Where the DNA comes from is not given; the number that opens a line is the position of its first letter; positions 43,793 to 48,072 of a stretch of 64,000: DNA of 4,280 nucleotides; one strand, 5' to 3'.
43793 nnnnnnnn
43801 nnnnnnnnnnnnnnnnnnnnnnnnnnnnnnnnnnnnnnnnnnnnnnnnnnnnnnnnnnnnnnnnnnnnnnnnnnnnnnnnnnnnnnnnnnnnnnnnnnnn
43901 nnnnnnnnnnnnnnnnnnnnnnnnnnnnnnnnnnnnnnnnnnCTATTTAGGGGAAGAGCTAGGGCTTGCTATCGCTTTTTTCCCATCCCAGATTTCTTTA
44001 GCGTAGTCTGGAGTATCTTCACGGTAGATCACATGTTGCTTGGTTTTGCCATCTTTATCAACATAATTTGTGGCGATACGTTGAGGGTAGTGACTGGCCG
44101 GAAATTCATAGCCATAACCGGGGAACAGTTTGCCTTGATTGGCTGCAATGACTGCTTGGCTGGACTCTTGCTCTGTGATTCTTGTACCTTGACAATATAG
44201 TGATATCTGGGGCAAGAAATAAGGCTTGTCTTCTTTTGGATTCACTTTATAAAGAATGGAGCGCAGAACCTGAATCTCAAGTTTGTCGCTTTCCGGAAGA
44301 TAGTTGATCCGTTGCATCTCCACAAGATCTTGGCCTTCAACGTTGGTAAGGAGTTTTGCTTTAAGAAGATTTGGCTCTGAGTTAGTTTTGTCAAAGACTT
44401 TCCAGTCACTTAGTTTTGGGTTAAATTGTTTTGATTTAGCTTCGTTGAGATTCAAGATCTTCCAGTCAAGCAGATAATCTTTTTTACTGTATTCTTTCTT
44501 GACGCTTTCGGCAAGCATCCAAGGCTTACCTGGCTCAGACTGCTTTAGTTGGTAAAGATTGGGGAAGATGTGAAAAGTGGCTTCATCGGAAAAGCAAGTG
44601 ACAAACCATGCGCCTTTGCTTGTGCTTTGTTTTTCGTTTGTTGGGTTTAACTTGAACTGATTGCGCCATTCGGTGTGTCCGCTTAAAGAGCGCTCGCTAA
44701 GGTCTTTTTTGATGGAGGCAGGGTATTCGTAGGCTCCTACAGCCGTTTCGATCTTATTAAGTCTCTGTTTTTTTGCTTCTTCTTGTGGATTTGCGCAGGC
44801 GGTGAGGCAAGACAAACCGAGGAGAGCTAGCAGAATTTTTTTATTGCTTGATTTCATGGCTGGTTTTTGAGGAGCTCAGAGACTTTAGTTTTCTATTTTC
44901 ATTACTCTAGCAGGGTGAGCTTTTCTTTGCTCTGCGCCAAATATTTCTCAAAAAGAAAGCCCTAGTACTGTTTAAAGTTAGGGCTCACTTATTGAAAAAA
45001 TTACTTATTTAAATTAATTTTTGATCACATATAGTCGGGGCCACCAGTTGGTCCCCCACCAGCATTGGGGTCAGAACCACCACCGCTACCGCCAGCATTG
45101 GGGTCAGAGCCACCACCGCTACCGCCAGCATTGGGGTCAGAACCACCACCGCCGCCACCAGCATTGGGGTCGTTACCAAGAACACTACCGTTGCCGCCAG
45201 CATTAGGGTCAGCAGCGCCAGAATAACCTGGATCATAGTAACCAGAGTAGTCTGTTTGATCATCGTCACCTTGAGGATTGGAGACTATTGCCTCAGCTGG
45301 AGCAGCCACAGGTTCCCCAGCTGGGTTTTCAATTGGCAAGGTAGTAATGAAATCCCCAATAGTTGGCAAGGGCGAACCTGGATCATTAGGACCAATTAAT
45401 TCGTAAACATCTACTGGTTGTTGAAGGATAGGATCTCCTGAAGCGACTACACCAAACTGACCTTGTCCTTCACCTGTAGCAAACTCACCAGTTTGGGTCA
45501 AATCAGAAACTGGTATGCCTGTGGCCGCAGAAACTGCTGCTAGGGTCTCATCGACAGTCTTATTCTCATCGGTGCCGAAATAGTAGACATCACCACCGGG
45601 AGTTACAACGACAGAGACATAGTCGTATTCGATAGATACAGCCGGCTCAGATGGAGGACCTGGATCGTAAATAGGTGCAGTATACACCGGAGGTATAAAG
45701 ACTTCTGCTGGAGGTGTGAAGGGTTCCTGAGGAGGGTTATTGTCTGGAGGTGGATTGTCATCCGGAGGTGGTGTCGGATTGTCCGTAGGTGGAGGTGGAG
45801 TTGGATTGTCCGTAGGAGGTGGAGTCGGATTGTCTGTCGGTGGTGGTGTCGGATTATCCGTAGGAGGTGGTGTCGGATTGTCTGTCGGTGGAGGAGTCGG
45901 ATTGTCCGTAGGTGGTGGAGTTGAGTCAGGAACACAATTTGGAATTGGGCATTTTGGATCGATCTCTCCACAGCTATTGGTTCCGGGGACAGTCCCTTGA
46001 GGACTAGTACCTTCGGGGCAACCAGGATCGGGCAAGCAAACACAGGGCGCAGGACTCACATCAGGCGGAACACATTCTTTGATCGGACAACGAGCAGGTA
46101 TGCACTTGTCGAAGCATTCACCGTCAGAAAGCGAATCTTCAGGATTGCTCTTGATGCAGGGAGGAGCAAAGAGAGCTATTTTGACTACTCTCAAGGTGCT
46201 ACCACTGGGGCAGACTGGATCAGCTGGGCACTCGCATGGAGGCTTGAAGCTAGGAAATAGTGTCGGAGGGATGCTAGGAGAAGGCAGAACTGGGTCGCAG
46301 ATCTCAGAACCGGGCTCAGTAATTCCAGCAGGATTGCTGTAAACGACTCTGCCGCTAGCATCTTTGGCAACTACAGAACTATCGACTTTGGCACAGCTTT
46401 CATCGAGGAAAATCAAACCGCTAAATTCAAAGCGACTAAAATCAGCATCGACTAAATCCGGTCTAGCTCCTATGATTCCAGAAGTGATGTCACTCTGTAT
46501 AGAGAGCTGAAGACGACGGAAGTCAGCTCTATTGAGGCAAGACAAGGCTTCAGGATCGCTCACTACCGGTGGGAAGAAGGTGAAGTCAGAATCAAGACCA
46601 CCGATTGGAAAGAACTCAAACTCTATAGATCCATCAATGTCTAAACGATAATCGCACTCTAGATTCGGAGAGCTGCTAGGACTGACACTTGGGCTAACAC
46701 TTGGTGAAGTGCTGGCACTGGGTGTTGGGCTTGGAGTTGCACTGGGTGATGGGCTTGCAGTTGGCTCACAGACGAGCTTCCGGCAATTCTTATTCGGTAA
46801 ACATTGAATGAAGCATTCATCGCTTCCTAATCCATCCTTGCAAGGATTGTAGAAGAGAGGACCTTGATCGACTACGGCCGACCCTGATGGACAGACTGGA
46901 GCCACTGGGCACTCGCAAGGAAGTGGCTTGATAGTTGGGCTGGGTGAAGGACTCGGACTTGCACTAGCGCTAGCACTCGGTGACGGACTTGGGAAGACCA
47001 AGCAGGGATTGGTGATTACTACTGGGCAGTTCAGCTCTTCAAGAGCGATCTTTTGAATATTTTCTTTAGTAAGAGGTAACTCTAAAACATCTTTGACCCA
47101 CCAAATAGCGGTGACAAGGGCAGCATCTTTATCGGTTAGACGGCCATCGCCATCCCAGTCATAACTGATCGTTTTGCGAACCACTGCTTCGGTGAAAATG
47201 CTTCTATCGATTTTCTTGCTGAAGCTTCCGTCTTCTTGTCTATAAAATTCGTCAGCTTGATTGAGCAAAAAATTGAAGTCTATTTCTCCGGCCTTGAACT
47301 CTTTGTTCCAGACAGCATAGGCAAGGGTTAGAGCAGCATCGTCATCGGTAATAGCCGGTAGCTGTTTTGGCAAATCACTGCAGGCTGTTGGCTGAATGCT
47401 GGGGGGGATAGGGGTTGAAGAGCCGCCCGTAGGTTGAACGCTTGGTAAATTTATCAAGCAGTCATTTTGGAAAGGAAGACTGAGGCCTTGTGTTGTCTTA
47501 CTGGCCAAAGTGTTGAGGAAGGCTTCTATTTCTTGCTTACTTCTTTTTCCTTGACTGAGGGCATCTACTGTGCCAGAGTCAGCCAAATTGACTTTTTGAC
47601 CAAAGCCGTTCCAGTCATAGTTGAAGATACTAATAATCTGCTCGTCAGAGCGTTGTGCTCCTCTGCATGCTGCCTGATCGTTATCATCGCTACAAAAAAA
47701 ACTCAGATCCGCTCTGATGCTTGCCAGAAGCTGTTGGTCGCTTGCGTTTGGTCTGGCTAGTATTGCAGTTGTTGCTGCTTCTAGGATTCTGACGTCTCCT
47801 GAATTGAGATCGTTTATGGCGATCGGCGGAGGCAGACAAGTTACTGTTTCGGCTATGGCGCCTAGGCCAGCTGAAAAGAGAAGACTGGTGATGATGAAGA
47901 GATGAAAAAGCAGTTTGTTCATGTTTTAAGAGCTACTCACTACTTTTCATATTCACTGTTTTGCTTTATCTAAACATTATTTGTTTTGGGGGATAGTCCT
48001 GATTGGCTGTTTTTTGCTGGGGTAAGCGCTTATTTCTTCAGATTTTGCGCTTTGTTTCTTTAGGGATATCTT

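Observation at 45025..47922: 965-aa surface protein with dockerin-like calcium-binding motifs, three cysteine-knot-like modules and two in-frame tandem-repeat tracts that could vary in length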

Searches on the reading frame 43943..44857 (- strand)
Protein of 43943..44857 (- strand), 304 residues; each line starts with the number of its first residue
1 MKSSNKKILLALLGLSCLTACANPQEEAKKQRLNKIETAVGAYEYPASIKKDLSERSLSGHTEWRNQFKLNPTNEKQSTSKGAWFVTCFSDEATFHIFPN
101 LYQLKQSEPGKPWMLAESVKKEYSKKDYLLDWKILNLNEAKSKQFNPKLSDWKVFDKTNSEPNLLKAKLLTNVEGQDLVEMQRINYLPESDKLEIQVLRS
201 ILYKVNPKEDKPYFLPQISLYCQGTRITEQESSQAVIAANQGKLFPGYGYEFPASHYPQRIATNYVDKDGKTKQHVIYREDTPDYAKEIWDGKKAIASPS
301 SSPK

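Call 16: search_protein_families(library=pfam, proteins=[window:43943-44857:-], max_evalue=0.01)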
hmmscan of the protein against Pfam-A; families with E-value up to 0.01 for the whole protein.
window:43943-44857:- (304 aa): 0 families

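Call 49: search_protein_families(library=padloc, proteins=[window:43943-44857:-], max_evalue=0.01)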
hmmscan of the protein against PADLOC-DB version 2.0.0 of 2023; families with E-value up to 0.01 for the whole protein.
window:43943-44857:- (304 aa): 0 families

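Call 80: find_encoding_contigs(protein=window:43943-44857:-, flank=10000, max_places=6)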
Protein window:43943-44857:- (304 aa): 1 contig read that carries it; 1 place shown.
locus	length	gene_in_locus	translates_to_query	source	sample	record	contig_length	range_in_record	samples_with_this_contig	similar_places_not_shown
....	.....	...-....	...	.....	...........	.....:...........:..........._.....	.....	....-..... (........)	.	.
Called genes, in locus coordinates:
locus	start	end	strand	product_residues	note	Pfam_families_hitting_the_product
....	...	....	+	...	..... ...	-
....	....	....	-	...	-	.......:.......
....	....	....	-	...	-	-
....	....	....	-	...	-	-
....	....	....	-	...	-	-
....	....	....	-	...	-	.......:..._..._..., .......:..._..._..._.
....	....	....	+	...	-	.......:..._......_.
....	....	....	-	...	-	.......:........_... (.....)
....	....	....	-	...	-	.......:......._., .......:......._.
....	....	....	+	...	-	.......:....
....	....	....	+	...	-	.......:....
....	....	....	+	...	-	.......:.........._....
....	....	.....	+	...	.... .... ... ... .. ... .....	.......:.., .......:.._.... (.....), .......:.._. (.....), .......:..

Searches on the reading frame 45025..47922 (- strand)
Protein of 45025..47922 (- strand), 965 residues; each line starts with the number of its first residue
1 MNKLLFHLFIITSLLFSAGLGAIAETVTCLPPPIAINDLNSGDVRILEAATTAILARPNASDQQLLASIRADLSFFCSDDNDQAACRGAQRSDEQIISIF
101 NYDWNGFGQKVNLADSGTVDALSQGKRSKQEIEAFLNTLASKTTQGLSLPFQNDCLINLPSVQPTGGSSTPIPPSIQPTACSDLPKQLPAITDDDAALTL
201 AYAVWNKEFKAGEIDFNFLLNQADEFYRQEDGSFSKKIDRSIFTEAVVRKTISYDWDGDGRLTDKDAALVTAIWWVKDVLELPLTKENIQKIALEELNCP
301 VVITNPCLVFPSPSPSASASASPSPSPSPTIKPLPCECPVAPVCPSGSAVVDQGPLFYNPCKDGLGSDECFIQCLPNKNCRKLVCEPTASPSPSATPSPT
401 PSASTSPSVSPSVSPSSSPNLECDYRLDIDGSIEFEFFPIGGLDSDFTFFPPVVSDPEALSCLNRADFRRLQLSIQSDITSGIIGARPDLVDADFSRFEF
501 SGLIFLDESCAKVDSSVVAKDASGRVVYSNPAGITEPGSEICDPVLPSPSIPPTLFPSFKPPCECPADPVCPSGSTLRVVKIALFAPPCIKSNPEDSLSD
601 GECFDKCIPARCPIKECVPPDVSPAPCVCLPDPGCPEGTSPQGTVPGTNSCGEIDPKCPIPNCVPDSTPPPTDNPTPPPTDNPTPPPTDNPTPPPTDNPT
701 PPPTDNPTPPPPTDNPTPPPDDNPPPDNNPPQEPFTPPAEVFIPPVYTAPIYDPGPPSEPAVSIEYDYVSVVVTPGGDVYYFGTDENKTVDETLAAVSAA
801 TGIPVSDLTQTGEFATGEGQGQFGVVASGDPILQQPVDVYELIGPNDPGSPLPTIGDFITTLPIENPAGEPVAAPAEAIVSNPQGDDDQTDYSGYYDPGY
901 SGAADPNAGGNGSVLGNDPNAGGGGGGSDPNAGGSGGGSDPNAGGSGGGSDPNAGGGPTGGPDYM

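Call 4: search_protein_families(library=pfam, proteins=[window:45025-47922:-], max_evalue=10)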
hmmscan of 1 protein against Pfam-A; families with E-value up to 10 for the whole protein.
window:45025-47922:- (965 aa): 0 families

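Call 5: search_protein_families(library=ncbifam, proteins=[window:45025-47922:-], max_evalue=10)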
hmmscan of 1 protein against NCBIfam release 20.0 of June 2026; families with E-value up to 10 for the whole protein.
window:45025-47922:- (965 aa): 0 families
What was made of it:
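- On Cystine-knot (knottin-type) modules: No Pfam or NCBIfam match (calls 4, 5).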

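Call 6: search_solved_structures(query=window:45025-47922:-, max_evalue=10)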
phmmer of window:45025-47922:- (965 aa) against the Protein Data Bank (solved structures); distinct sequences matched with E-value up to 10: 2.
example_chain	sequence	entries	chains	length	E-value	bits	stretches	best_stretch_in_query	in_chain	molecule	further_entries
2kpy_A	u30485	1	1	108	1.7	9.6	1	677-727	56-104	Major pollen allergen Art v 1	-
4mng_E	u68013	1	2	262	3.1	8.8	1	884-945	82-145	TRA@ protein,TRA@ protein, Ti antigen CD3-associated protein gamma chain V-J-C region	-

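Call 8: find_homologous_proteins(query=window:45025-47922:-, max_evalue=0.001)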
Query window:45025-47922:- (965 aa): 3 proteins with E <= 0.001 among 8000 candidates.
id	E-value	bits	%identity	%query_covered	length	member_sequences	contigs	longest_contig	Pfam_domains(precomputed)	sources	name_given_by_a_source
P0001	0.0e+0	2193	100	100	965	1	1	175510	-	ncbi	-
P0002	6.3e-103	364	52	41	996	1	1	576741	-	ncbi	-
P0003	3.7e-76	275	34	62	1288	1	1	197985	PF26745.1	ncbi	-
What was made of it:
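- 45025..47922 (-): Complete CDS, 965 aa plus stop codon (45025-45027). Relatives P0002 (52% identity over 41% of the query) and P0003 (34% over 62%) (call 8).
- The word-indexed search of 5.8 billion clusters finds three (call 8).
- Tried and rejected: As a result, the C-terminal region aa 664-965 has only been searched as part of the whole protein (call 8).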

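Call 10: find_encoding_contigs(protein=P0001, flank=6000, max_places=3)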
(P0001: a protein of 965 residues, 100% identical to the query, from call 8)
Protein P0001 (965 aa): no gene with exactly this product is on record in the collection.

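Call 11: find_encoding_contigs(protein=P0002, flank=6000, max_places=3)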
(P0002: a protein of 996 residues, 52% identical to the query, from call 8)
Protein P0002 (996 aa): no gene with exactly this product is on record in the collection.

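Call 12: find_encoding_contigs(protein=P0003, flank=6000, max_places=3)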
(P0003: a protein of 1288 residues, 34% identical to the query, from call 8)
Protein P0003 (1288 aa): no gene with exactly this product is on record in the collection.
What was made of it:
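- Tried and rejected: Exact look-ups of P0001, P0002 and P0003 gave no contigs (calls 10-12).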

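Call 13: list_cluster_members(proteins=[P0001, P0002, P0003])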
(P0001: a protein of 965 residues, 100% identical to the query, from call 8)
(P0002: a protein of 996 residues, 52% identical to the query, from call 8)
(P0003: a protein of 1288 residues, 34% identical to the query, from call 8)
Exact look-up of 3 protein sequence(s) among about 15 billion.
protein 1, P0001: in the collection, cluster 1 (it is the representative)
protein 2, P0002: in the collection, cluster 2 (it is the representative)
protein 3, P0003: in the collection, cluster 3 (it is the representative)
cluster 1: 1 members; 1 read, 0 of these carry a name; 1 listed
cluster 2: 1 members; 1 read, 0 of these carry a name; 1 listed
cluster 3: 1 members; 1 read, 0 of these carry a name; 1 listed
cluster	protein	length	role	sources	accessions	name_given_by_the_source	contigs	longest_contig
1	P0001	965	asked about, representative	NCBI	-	-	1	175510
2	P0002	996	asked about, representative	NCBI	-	-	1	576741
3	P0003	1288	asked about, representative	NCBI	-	-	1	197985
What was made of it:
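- Each 90% cluster has a single member (call 13).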

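Call 15: find_related_loci(query=A1, collection=genome_contigs, flank=10000)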
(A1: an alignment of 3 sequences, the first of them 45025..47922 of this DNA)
Query A1 (965 aa) in genome_contigs; peptide patterns used: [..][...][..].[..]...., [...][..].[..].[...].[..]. (x = any residue, [..] = any of these).
77 stretches matched a pattern, but none encodes a relative of the query by tblastn (E <= 1e-3).
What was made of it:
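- Tried and rejected: The family patterns found no relative and not even the source genome, so the three genomes are not among the species representatives (call 15).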

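Call 16: search_protein_families(library=pfam, proteins=[P0002, P0003], max_evalue=0.01)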
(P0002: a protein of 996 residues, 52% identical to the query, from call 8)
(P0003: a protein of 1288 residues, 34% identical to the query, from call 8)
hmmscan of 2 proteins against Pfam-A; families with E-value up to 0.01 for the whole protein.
P0002 (996 aa): 0 families

P0003 (1288 aa): 0 families

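Call 39: search_protein_families(library=pfam, proteins=[P0003], max_evalue=10)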
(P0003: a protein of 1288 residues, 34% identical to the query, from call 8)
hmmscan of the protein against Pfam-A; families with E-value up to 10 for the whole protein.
P0003 (1288 aa): 3 families
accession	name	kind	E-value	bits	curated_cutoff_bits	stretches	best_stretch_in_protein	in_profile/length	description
PF00404.24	Dockerin_1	-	2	9.1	22.9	1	93-112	33-52/57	Dockerin type I domain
PF13405.12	EF-hand_6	-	2.7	8.4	25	0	1157-1169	6-18/30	EF-hand domain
PF00036.39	EF-hand_1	-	8.9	6.6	25.4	0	1196-1212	10-26/29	EF hand domain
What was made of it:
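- On Dockerin type I (PF00404): No match for the whole protein or for aa 25-310 even at E <= 10 (calls 4, 39).
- On EF-hand / DxDxDG calcium-binding loop: No Pfam EF-hand match at E <= 10 (calls 4, 39).
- The query has no Dockerin_1 match even at E <= 10 (calls 4, 39).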

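Call 49: search_protein_families(library=padloc, proteins=[window:45025-47922:-], max_evalue=0.01)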
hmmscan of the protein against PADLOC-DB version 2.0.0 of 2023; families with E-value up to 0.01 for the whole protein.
window:45025-47922:- (965 aa): 0 families

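Call 61: predict_structure(alignment_id=A1)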
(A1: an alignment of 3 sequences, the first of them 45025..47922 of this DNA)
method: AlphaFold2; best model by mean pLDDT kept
length: 965 residues; sequences in the alignment: 3
mean_pLDDT: 33.1   pTM: 0.24
mean pLDDT of the five models: 33.1, 32.8, 32.6, 32.1, 30.6
residues with pLDDT >= 90: 0; 70-90: 26; 50-70: 73; < 50: 866
segments of 3 or more residues with pLDDT < 50: 1-33, 103-114, 143-150, 152-692, 694-717, 719-965
pLDDT, mean of each block of 10 residues (from residue 1): 30 26 27 53 74 60 70 69 66 67 39 54 64 64 44 40 24 25 27 31 31 32 37 35 37 31 34 36 40 36 25 24 27 31 43 33 29 31 36 27 26 24 22 24 23 27 25 20 20 24 25 25 25 25 25 26 39 41 27 31 29 41 31 34 34 34 28 34 35 38 37 37 35 33 27 27 23 29 34 39 34 22 23 21 23 21 23 22 22 23 22 24 24 25 29 30 28
secondary structure, 60 per line:
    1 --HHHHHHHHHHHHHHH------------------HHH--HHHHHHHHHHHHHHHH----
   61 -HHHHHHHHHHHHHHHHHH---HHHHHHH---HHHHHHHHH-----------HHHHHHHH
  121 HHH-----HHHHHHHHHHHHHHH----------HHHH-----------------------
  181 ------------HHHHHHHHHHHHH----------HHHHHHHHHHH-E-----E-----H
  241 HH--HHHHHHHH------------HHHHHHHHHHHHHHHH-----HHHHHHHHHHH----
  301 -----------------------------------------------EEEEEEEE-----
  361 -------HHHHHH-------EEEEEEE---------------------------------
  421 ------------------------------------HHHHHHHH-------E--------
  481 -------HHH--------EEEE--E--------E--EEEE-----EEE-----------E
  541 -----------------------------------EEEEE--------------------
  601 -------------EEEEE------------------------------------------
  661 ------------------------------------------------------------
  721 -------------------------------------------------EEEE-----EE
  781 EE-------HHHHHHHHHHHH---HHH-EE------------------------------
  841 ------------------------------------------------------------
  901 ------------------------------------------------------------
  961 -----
elements in order (helices of 4 or more, strands of 3 or more residues): H3-17 H41-56 H62-79 H83-89 H93-101 H113-123 H129-143 H154-157 H193-205 H216-226 H245-252 H265-280 H286-296 E348-355 H368-373 E381-387 H457-464 E499-502 E517-520 E526-528 E576-580 E614-618 E770-773 E779-782 H790-801
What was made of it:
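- On Cystine-knot (knottin-type) modules: The Cys modules are modelled at pLDDT 25-43 (call 61), so connectivity cannot be read from the model.
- Most of the protein is modelled at pLDDT below 50 with only three sequences in the alignment (call 61).
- Tried and rejected: The full-length AF2 model was too poor to use (mean pLDDT 33, call 61).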

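Call 92: search_protein_families(library=phrogs, proteins=[window:45025-47922:-], max_evalue=0.01)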
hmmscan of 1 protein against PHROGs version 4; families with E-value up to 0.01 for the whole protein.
window:45025-47922:- (965 aa): 0 families

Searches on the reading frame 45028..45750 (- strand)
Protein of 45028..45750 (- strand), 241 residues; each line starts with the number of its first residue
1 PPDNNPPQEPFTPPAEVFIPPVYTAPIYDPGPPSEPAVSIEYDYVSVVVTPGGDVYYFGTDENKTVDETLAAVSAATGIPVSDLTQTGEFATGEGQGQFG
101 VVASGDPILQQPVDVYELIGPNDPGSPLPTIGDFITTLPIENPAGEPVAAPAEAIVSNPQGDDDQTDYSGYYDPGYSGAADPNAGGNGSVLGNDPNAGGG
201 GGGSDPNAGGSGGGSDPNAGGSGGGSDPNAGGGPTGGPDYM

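Call 39: search_protein_families(library=pfam, proteins=[window:45028-45750:-], max_evalue=10)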
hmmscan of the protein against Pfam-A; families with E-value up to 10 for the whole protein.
window:45028-45750:- (241 aa): 1 family
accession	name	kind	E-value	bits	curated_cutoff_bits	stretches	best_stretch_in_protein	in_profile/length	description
PF12651.13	RHH_3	-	0.26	11.7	21.6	1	67-85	14-32/44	Ribbon-helix-helix domain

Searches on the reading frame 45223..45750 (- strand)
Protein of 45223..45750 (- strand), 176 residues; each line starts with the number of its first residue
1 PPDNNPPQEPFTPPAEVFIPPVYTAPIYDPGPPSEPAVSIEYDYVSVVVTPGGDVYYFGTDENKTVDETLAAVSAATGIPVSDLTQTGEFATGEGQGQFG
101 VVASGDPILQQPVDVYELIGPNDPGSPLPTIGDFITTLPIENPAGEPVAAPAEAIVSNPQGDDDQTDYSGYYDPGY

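Call 66: find_homologous_proteins(query=window:45223-45750:-, max_evalue=0.01)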
Query window:45223-45750:-: 206 candidates shared short words with the query, none scored E <= 0.01.
